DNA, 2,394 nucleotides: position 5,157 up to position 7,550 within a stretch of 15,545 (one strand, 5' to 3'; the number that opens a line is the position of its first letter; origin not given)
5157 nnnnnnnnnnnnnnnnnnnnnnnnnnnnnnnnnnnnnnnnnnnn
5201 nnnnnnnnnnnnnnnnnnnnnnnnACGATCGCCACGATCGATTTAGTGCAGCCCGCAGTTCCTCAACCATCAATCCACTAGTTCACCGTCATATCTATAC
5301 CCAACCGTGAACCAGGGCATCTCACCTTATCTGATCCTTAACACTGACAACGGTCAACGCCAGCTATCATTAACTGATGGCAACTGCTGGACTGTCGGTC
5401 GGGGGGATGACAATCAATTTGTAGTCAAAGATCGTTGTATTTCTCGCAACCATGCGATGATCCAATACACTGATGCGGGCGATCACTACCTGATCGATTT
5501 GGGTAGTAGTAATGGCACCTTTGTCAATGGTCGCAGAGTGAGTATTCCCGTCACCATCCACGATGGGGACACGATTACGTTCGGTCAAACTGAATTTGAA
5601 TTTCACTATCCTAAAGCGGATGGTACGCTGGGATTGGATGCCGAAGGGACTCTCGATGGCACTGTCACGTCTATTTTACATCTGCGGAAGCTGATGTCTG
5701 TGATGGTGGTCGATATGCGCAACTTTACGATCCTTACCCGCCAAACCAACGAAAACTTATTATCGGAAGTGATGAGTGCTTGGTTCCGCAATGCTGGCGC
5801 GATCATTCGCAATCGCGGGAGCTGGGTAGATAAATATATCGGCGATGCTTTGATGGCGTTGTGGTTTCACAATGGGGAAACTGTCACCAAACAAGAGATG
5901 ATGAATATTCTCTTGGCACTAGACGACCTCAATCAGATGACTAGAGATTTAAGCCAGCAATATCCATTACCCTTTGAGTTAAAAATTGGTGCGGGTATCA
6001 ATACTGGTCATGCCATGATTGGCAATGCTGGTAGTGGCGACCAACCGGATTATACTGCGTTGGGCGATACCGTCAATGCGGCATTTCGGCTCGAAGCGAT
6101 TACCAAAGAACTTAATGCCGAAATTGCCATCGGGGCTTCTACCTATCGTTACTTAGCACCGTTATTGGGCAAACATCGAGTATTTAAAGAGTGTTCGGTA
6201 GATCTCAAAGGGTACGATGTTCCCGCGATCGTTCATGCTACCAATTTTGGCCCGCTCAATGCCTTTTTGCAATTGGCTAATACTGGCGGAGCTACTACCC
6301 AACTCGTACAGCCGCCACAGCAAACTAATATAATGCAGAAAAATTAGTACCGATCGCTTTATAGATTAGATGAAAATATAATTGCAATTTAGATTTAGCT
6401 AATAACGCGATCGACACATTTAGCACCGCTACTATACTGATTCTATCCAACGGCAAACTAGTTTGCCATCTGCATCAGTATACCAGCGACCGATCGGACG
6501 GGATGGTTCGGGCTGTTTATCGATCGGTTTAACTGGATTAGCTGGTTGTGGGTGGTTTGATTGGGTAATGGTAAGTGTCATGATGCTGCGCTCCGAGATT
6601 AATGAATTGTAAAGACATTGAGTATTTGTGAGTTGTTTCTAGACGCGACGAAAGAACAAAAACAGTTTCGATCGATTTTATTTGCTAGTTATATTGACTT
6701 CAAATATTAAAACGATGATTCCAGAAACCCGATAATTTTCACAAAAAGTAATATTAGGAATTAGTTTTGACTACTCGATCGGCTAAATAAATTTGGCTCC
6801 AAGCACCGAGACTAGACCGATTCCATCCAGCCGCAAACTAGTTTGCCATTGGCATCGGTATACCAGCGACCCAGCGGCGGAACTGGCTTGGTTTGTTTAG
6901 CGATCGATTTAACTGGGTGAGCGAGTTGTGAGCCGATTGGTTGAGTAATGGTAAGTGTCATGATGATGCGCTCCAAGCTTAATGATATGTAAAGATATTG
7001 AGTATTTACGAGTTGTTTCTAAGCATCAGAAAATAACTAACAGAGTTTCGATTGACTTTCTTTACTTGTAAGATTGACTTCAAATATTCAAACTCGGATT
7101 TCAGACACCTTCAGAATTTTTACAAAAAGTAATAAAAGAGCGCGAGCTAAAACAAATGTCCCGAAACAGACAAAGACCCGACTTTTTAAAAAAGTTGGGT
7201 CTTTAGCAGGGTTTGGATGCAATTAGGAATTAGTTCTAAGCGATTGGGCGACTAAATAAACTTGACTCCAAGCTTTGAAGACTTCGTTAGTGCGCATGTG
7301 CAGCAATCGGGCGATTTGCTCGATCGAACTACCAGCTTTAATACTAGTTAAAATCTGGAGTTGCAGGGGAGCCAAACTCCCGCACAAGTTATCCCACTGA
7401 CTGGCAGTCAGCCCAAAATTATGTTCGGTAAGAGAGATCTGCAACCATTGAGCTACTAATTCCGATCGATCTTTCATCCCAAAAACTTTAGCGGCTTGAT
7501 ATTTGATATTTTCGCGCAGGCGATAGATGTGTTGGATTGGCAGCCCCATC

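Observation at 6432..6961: Two paralogous 49-aa peptide genes, below the ORF-track cutoff, directly downstream of a HetZ-like regulator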

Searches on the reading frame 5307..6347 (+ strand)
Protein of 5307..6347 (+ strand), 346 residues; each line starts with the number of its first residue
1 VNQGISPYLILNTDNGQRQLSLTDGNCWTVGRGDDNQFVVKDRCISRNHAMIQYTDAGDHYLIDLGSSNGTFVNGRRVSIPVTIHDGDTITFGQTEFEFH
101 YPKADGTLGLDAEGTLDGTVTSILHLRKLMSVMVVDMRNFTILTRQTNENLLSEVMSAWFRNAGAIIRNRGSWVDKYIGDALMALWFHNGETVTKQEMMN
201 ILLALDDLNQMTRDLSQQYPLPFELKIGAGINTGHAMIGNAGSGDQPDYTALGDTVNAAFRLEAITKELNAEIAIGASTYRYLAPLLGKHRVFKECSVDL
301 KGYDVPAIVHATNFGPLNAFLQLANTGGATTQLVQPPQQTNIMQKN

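Call 5: search_protein_families(library=ncbifam, proteins=[window:5307-6347:+], max_evalue=0.1)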
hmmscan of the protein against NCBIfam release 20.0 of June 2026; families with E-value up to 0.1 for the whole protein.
window:5307-6347:+ (346 aa): 8 families
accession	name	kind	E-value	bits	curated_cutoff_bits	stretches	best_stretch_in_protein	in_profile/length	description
NF049868.1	FhaB_Rv0019c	equivalog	2.1e-15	57.1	125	1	19-98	80-157/158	FHA domain-containing protein FhaB/FipA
NF033760.1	gliding_GltG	equivalog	6.7e-12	44.7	650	1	31-109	29-106/650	adventurous gliding motility protein GltG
TIGR03354.1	VI_FHA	hypoth_equivalog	2.6e-11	44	120.25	1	26-98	24-100/420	type VI secretion system-associated FHA domain protein TagH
NF052573.1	HisKinEspAMyxo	equivalog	3.2e-11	42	1400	1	28-95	48-114/755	serine histidine kinase EspA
NF041660.2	oxygluDhInhib_OdhI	equivalog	5.2e-07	29.6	200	1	23-95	53-123/130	oxoglutarate dehydrogenase inhibitor Odhl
NF052403.1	ESX1TransRegEspM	equivalog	1e-05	24.6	550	1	9-95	13-95/367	ESX-1 type VII secretion system transcriptional regulator EspM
NF052552.1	LyOrLpactfOlsARHOCB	equivalog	0.0073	15.3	300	1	158-285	82-205/271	lyso-ornithine lipid O-acyltransferase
TIGR04192.1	GRASP_w_spasm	equivalog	0.08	12.2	230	0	131-176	39-79/318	grasp-with-spasm system ATP-grasp peptide maturase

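Call 56: search_protein_families(library=padloc, proteins=[window:5307-6347:+], max_evalue=1)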
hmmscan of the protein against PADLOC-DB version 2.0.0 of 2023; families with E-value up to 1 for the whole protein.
window:5307-6347:+ (346 aa): 8 families
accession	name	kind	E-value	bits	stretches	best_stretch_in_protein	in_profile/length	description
PDLC00734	PycC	-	7e-20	69.5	1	116-264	176-322/374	Pycsar cyclase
PDLC02367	PycC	-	2.5e-15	54.6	1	132-284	46-193/226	-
PDLC00766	PycC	-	9.7e-11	39.5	1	132-284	46-196/232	Pycsar cyclase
PDLC02368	PycC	-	6.4e-07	27.2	1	130-283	45-200/234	-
PDLC02369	PycC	-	0.00026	18.6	1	128-296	46-200/248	-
PDLC00765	PycC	-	0.0012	16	1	176-290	309-419/477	Pycsar cyclase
PDLC02366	PycC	-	0.013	12.4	1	201-265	122-186/486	-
PDLC00764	PycC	-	0.037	10.9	1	131-200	96-164/449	Pycsar cyclase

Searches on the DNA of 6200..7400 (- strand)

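Call 36: search_rna_families(source=window, start=6200, end=7400, threshold=evalue, max_evalue=5)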
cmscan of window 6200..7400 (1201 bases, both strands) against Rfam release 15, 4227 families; matches with E-value up to 5: 3.
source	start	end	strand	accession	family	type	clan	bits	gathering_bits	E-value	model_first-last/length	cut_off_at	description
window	7142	7202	+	RF02844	RefA9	Gene; antisense;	-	26.1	49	0.18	1-64/64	no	Enterococcus sRNA A9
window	7217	7299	+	RF01585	snoR07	Gene; snRNA; snoRNA; CD-box;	-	20.9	44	2.5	1-88/88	no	small nucleolar RNA snoR07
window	7170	7280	-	RF02377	SurA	Gene; sRNA;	-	15.1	100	0.21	1-279/279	no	SurA sRNA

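Call 69: search_rna_families(sources=[L056, L059, L062], threshold=evalue, max_evalue=1)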
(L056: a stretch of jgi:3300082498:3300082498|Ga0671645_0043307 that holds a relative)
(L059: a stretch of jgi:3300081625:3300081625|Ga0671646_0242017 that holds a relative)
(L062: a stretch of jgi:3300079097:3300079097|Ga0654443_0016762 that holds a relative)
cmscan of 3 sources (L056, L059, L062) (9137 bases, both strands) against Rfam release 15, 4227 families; matches with E-value up to 1: 2.
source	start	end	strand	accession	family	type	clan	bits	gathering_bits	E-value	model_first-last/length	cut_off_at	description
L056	1426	1509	+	RF00005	tRNA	Gene; tRNA;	CL00001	48.2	29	4.4e-08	1-71/71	no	tRNA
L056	405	568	-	RF00557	L10_leader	Cis-reg; leader;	-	43.4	44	0.00016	1-138/138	no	Ribosomal protein L10 leader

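Call 85: search_dna_similar(query=L056:735-1275:+, collection=plasmids, mode=distant, max_evalue=0.001, max_rows=10)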
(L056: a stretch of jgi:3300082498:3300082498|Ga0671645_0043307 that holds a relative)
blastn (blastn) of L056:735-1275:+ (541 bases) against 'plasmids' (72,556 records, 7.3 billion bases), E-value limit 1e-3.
No match.

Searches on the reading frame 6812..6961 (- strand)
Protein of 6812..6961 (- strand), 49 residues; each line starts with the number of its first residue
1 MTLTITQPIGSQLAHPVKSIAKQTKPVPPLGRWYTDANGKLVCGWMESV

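Call 5: search_protein_families(library=ncbifam, proteins=[window:6812-6961:-], max_evalue=0.1)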
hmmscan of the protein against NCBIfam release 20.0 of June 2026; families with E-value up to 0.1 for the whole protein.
window:6812-6961:- (49 aa): 0 families

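Call 7: search_protein_families(library=pfam, proteins=[window:6812-6961:-], max_evalue=1)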
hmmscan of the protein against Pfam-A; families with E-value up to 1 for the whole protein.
window:6812-6961:- (49 aa): 1 family
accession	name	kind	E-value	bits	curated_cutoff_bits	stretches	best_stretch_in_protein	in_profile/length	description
PF13973.12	DUF4222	-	0.17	11.9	27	1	26-42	1-17/53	Domain of unknown function (DUF4222)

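Call 56: search_protein_families(library=padloc, proteins=[window:6812-6961:-], max_evalue=1)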
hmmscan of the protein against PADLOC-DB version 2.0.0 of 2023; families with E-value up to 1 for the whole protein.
window:6812-6961:- (49 aa): 0 families

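Call 57: search_protein_families(library=phrogs, proteins=[window:6812-6961:-], max_evalue=1)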
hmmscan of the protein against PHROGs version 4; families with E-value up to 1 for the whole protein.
window:6812-6961:- (49 aa): 2 families
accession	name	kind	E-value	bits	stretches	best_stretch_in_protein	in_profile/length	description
phrog_1153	-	unknown function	0.01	16.5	1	17-42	6-31/74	-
phrog_37582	-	unknown function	0.17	12.9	1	22-36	15-30/52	-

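Call 79: search_protein_families(library=ncbifam, proteins=[L060:9747-11507:-, L060:9475-9711:-, L060:8908-9471:-, L060:8344-8904:-, L060:11558-13162:-, L060:6409-7725:+], max_evalue=0.001)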
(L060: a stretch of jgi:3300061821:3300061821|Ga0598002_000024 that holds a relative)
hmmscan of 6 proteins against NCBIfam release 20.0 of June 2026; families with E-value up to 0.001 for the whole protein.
L060:9747-11507:- (586 aa): 7 families
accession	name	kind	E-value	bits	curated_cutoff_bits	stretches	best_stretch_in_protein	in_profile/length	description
TIGR03108.1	eps_aminotran_1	hypoth_equivalog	8.1e-66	223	816.9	2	86-372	78-375/628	XrtA/PEP-CTERM system amidotransferase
TIGR01536.1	asn_synth_AEB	equivalog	3.4e-64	217.7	267.1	1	89-514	86-516/517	asparagine synthase (glutamine-hydrolyzing)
TIGR03104.1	trio_amidotrans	equivalog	9.1e-61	205.8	570.1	1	89-581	85-588/589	N-acetylglutaminylglutamine amidotransferase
NF033535.1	lass_lactam_cya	exception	2.2e-44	152.1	525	2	75-366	67-374/668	lasso peptide isopeptide bond-forming cyclase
NF006949.0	PRK09431.1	equivalog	4.5e-38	131.1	499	3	198-370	170-357/554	asparagine synthase B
NF033561.1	macrolact_Ik_Al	subfamily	1.8e-24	86.3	300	2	133-371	87-334/561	albusnodin/ikarugamycin family macrolactam cyclase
TIGR00364.1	TIGR00364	equivalog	3.5e-05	23.5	150.3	1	259-318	3-61/201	7-cyano-7-deazaguanine synthase QueC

L060:9475-9711:- (78 aa): 0 families

L060:8908-9471:- (187 aa): 0 families

L060:8344-8904:- (186 aa): 4 families
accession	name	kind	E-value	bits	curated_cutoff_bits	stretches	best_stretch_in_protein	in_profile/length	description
NF000485.1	TlmB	exception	5.1e-10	39.1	625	1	6-153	2-143/292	bleomycin family antibiotic N-acetyltransferase TlmB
NF000483.1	BlmB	exception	2.9e-06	26.9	625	1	57-157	62-155/301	bleomycin family antibiotic N-acetyltransferase BlmB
NF008072.0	PRK10809.1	equivalog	0.00028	20.7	190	1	90-183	101-191/194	ribosomal protein S5-alanine N-acetyltransferase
NF040702.1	ileS_w_GNAT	exception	0.00066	17.4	1999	1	6-152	281-418/1100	isoleucine--tRNA ligase, N-acetyltransferase domain-containing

L060:11558-13162:- (534 aa): 21 families
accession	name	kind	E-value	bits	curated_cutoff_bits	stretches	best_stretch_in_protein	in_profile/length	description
TIGR00990.1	3a0801s09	subfamily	2.4e-25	89.3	757.25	2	378-514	328-464/615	mitochondrial import receptor subunit TOM70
NF040959.1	MamA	equivalog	2.2e-24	86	200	2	313-452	37-176/204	magnetosome protein MamA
NF008391.2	PRK11189.1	equivalog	1.2e-17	64.3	250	3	415-508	65-158/297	lipoprotein NlpI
TIGR02552.1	LcrH_SycD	equivalog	1.3e-17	63.8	104.8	3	404-525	7-128/136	SycD/LcrH family type III secretion system chaperone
TIGR02917.1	PEP_TPR_lipo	equivalog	3.3e-15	55.1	312.2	2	403-523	147-267/899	XrtA/PEP-CTERM system TPR-repeat protein PrsT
TIGR02037.1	degP_htrA_DO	subfamily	4.3e-11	42.4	416.2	1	41-189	55-197/434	Do family serine endopeptidase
TIGR02521.1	type_IV_pilW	equivalog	2.4e-10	40.4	154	1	375-511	32-163/234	type IV pilus biogenesis/stability protein PilW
NF047558.1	TPR_END_plus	domain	3e-10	39.9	32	0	417-450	1-34/56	TPR end-of-group domain-containing protein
NF033762.1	social_mot_Tgl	equivalog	1.1e-09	38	225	1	253-440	38-229/252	social motility TPR repeat lipoprotein Tgl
NF041521.1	HhoA_HhoB_HtrA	equivalog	2.3e-09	37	450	1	45-189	56-196/335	HhoA/HhoB/HtrA family serine endopeptidase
NF033920.0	C39_PA2778_fam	equivalog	1.6e-08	34.3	150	1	426-511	167-252/255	PA2778 family cysteine peptidase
NF047507.1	TPR_BatC_Lepto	exception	1.6e-08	34.3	175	0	419-496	62-143/214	TPR repeat-containing protein BatC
NF011886.0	PRK15359.1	equivalog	7.7e-07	29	146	0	416-525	25-131/144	type III secretion system chaperone protein SscB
NF007302.0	PRK09782.1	equivalog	1.1e-06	27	1223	0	360-429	592-660/990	phage receptor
NF002725.1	PRK02603.1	equivalog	2.4e-06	27.6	143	1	415-514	35-137/173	photosystem I assembly protein Ycf3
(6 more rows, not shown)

L060:6409-7725:+ (438 aa): 0 families
